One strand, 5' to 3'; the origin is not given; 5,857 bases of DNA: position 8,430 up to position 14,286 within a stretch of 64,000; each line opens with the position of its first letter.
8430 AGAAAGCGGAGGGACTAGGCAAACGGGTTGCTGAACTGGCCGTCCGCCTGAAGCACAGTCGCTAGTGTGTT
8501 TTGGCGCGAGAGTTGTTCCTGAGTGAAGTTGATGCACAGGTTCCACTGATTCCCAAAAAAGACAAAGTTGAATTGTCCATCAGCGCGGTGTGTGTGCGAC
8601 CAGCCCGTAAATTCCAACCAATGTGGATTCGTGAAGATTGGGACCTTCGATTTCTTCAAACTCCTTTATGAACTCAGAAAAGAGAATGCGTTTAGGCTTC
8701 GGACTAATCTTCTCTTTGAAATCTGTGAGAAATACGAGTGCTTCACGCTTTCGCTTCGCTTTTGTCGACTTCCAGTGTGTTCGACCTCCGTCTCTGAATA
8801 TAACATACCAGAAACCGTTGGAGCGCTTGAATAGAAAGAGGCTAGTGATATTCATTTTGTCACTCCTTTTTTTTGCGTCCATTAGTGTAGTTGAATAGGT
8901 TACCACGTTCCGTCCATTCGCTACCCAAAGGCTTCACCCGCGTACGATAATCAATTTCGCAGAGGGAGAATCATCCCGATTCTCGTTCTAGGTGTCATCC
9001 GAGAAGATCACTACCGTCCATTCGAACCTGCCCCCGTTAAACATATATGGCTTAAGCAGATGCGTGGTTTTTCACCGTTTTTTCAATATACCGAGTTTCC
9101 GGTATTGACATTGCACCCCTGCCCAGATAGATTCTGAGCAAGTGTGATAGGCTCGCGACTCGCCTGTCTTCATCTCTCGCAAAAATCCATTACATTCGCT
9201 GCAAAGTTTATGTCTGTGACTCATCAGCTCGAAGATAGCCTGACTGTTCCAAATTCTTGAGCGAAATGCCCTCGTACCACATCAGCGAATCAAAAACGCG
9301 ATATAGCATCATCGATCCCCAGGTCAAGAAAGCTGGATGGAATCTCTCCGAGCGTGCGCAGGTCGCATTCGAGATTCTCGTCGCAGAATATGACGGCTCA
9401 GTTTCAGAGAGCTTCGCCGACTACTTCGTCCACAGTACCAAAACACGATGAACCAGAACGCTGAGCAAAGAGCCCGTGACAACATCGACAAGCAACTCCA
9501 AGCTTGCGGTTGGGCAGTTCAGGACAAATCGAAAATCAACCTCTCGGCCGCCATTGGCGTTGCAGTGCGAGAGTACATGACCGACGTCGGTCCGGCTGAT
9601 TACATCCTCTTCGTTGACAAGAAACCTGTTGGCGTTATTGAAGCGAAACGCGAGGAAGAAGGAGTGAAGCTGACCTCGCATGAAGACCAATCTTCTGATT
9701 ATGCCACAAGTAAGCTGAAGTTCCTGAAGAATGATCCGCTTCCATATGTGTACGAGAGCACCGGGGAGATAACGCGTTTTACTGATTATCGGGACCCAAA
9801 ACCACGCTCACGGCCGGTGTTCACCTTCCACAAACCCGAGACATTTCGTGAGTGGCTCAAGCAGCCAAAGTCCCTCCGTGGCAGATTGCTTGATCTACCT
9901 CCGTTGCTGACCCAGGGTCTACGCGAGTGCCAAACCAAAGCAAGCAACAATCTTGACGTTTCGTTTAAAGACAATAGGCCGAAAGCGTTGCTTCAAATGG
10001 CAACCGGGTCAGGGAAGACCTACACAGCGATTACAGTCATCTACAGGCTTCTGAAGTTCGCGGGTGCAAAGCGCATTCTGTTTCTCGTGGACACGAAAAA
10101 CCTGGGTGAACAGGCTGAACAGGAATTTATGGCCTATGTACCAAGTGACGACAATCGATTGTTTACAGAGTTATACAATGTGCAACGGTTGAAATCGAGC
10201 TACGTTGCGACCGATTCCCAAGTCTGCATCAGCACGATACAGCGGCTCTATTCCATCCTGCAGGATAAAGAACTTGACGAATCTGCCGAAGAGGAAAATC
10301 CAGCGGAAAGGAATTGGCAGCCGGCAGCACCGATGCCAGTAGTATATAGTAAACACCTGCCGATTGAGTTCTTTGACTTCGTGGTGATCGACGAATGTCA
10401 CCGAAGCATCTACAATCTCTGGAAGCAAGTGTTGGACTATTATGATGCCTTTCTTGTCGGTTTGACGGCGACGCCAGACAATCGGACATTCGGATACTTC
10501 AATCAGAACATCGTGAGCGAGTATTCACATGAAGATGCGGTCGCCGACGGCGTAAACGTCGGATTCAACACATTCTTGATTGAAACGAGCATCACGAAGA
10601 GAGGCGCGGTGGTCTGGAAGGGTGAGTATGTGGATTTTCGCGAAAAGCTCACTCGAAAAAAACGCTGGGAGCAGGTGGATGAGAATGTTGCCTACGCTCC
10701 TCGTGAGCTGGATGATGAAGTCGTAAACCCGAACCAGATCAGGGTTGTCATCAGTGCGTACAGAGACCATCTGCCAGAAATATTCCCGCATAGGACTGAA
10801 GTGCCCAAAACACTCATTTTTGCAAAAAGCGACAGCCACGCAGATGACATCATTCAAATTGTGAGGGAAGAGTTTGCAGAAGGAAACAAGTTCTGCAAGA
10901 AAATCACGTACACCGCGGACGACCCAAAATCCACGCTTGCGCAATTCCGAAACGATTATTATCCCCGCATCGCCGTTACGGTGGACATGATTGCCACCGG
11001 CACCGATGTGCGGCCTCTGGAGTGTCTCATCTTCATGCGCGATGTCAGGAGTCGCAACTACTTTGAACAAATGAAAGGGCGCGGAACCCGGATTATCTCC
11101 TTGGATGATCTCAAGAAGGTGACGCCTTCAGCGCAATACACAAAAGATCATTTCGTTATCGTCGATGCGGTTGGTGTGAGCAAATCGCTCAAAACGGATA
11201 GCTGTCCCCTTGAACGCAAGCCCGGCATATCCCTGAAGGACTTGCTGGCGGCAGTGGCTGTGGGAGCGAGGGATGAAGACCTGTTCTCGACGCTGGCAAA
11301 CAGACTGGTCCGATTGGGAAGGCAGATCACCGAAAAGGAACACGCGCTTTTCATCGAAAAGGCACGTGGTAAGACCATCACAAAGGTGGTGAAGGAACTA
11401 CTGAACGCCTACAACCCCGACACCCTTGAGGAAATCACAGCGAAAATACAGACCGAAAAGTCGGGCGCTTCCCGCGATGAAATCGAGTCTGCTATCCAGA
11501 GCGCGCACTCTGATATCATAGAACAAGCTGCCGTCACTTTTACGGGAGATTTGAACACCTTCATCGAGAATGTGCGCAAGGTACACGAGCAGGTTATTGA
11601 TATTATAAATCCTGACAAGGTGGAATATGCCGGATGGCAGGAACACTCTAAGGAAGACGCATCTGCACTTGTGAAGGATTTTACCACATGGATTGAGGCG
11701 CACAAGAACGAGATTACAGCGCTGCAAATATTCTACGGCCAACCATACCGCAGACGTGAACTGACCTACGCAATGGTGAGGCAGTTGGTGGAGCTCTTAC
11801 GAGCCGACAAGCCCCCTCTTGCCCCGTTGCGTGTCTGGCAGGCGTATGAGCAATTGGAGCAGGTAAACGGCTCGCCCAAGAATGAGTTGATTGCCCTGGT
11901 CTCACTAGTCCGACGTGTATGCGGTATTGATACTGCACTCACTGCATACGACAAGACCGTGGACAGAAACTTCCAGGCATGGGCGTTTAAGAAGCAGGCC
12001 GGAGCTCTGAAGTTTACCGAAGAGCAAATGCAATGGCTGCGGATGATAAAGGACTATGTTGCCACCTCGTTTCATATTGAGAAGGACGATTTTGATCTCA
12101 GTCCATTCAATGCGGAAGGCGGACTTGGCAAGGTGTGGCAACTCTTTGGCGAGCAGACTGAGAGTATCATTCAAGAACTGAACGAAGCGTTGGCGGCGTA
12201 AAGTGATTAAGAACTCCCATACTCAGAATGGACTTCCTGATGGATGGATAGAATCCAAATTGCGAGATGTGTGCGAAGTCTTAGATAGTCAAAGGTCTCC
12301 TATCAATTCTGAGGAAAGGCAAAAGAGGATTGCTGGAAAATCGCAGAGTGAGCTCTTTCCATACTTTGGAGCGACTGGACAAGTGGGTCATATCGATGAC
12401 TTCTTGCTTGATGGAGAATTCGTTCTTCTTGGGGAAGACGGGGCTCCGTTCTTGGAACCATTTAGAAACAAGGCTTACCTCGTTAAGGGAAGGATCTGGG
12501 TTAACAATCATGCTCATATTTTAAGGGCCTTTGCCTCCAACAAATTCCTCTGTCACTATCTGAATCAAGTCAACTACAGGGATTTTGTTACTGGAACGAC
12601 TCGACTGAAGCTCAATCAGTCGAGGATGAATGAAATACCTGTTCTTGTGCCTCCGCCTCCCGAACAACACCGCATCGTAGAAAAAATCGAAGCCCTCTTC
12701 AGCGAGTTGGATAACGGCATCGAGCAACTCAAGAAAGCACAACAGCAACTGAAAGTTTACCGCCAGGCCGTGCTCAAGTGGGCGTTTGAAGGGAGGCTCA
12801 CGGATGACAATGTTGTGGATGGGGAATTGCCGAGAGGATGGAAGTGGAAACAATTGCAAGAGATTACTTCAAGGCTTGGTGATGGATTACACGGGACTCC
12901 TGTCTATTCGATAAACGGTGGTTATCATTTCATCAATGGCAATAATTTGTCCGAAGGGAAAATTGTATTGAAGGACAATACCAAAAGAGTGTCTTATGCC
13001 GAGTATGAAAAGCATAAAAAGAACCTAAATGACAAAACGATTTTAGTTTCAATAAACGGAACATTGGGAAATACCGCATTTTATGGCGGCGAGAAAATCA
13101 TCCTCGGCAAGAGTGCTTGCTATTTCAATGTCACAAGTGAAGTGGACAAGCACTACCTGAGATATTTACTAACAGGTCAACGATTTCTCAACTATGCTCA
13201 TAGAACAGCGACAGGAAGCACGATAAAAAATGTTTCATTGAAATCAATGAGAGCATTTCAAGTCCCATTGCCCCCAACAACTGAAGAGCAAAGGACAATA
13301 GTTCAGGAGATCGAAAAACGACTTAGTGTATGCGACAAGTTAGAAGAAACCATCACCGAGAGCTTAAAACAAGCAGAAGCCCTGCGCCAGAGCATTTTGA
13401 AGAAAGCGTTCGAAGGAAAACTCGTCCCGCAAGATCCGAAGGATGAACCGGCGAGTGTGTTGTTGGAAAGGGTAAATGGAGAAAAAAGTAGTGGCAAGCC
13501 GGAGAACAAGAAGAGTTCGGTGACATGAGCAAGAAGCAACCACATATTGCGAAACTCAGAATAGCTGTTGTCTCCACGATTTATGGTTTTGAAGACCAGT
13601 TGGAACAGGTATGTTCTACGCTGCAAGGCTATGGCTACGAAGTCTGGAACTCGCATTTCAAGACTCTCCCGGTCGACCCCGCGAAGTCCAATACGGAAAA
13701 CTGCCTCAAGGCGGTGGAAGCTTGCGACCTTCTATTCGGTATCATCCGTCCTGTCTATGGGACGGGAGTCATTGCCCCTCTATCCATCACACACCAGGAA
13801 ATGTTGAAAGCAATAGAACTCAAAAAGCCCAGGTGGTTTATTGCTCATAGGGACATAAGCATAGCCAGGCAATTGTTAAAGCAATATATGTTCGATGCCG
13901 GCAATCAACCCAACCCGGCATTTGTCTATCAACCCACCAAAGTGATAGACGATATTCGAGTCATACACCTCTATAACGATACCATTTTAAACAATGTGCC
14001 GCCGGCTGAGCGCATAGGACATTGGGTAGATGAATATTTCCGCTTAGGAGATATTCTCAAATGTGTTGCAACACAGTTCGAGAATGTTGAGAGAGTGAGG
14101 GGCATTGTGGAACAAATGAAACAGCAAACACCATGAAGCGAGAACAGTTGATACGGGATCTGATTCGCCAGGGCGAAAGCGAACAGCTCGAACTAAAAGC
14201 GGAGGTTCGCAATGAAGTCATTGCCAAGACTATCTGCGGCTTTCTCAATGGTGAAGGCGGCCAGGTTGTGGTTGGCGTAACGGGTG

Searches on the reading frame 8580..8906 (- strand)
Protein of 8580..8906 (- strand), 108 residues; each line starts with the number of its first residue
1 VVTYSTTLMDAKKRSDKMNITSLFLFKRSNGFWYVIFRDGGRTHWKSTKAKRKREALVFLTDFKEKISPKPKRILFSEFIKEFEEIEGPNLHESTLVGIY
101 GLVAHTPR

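Call 3: search_protein_families(library=pfam, proteins=[window:8580-8906:-], max_evalue=0.1)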
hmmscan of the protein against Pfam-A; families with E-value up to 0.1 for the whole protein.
window:8580-8906:- (108 aa): 0 families

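Call 85: search_protein_families(library=padloc, proteins=[window:8580-8906:-], max_evalue=0.00001)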
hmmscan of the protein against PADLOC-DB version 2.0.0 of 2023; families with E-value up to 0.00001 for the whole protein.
window:8580-8906:- (108 aa): 0 families

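Call 96: search_dna_similar(query=window:8580-8906:-, collection=plasmids, mode=protein, max_evalue=0.01, max_rows=10)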
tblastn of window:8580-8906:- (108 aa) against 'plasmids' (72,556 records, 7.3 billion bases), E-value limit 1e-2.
No match.

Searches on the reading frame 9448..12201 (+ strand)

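Call 85: search_protein_families(library=padloc, proteins=[window:9448-12201:+], max_evalue=0.00001)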
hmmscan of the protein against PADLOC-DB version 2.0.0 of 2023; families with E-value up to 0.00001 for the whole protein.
window:9448-12201:+ (917 aa): 11 families
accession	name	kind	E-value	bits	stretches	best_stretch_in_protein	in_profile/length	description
PDLC03047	REase_I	-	8.5e-45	150.9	2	303-550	451-704/1107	Type I restriction enzyme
PDLC03042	REase_I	-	1.5e-43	146.4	1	111-603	397-875/1170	Type I restriction enzyme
PDLC03049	REase_I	-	7.1e-31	105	2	303-550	279-525/807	Type I restriction enzyme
PDLC02707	PbeA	-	1.9e-18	64.4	1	158-545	253-613/672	PbeA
PDLC03048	REase_I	-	3.1e-12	43.4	1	185-435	277-489/976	Type I restriction enzyme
PDLC02704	PbeA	-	1.7e-10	38.1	1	145-222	244-319/682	PbeA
PDLC03658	mREase_IV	-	1.3e-09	34.4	0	308-378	335-410/953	Type IV methyl-directed restriction enzyme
PDLC02703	PbeA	-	2.5e-09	34.3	0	179-254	263-339/626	PbeA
PDLC02706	PbeA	-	3e-07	27.4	1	156-230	268-338/722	PbeA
PDLC04556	PDC-M27C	-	4.7e-07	26.5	1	179-318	56-203/892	-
PDLC03659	mREase_IV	-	2.7e-06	23.6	0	303-548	330-552/945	Type IV methyl-directed restriction enzyme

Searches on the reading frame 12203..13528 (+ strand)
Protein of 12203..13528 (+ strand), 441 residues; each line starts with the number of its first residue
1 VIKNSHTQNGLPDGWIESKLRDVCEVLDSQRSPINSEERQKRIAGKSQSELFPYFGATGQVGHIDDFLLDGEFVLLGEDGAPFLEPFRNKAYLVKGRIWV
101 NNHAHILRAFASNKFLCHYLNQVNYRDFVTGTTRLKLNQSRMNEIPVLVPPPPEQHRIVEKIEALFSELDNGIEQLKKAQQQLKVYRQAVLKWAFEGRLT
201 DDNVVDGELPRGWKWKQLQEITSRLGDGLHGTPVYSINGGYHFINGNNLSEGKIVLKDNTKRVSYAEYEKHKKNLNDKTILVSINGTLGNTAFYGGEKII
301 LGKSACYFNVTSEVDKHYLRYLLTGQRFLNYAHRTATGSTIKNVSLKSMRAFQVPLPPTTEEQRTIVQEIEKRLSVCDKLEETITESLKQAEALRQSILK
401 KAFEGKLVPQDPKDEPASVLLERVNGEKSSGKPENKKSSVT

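Call 85: search_protein_families(library=padloc, proteins=[window:12203-13528:+], max_evalue=0.00001)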
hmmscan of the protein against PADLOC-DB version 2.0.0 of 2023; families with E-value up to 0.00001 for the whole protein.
window:12203-13528:+ (441 aa): 103 families (the best 25 are shown)
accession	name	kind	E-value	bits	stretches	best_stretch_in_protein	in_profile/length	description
PDLC03189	Specificity_I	-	2.2e-72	242.4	1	11-436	6-456/459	Type I specificity subunit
PDLC03127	Specificity_I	-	1.9e-60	203.2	2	207-431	246-477/571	Type I specificity subunit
PDLC03169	Specificity_I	-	3e-60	202.9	1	9-436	4-458/461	Type I specificity subunit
PDLC03079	Specificity_I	-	1.3e-55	187.4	1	11-424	26-464/470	Type I specificity subunit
PDLC03109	Specificity_I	-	2.3e-52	176.3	2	208-434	290-524/591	Type I specificity subunit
PDLC03162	Specificity_I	-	7e-52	174.7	1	101-419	99-418/431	Type I specificity subunit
PDLC03179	Specificity_I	-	1.2e-51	174.3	3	208-387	389-572/589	Type I specificity subunit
PDLC03099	Specificity_I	-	2.4e-49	166.6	1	14-414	4-398/405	Type I specificity subunit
PDLC03076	Specificity_I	-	3.3e-49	166.4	3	208-381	313-487/488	Type I specificity subunit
PDLC03088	Specificity_I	-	1.5e-44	150.7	1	85-438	71-429/649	Type I specificity subunit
PDLC03196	Specificity_I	-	2.5e-43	146.3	3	9-170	81-263/792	Type I specificity subunit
PDLC03090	Specificity_I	-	5.1e-41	139.3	1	94-407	105-431/434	Type I specificity subunit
PDLC03188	Specificity_I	-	3.1e-39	133.1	1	13-203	261-445/458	Type I specificity subunit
PDLC04137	mad5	-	4.9e-39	132.6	2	212-413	2-195/392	mads_5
PDLC03072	Specificity_I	-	1.2e-37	128.1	2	207-407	231-437/448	Type I specificity subunit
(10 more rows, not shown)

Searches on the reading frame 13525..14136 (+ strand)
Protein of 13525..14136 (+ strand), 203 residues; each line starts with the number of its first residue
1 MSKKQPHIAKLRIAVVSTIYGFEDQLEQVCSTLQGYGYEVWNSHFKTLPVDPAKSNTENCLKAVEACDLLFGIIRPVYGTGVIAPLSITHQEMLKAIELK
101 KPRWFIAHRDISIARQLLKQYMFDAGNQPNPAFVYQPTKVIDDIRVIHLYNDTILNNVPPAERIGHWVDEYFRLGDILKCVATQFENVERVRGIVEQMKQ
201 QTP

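Call 3: search_protein_families(library=pfam, proteins=[window:13525-14136:+], max_evalue=0.1)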
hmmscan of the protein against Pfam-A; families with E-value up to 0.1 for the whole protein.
window:13525-14136:+ (203 aa): 1 family
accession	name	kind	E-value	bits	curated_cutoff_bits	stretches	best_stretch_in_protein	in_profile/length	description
PF13271.11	DUF4062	-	3.9e-12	46.6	24.7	1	13-96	2-82/82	Domain of unknown function (DUF4062)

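Call 4: search_protein_families(library=padloc, proteins=[window:13525-14136:+], max_evalue=0.1)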
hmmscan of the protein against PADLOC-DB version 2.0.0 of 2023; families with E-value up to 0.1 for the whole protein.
window:13525-14136:+ (203 aa): 0 families

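Call 5: search_protein_families(library=ncbifam, proteins=[window:13525-14136:+], max_evalue=0.1)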
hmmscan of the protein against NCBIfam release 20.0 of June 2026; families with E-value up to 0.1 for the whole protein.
window:13525-14136:+ (203 aa): 0 families
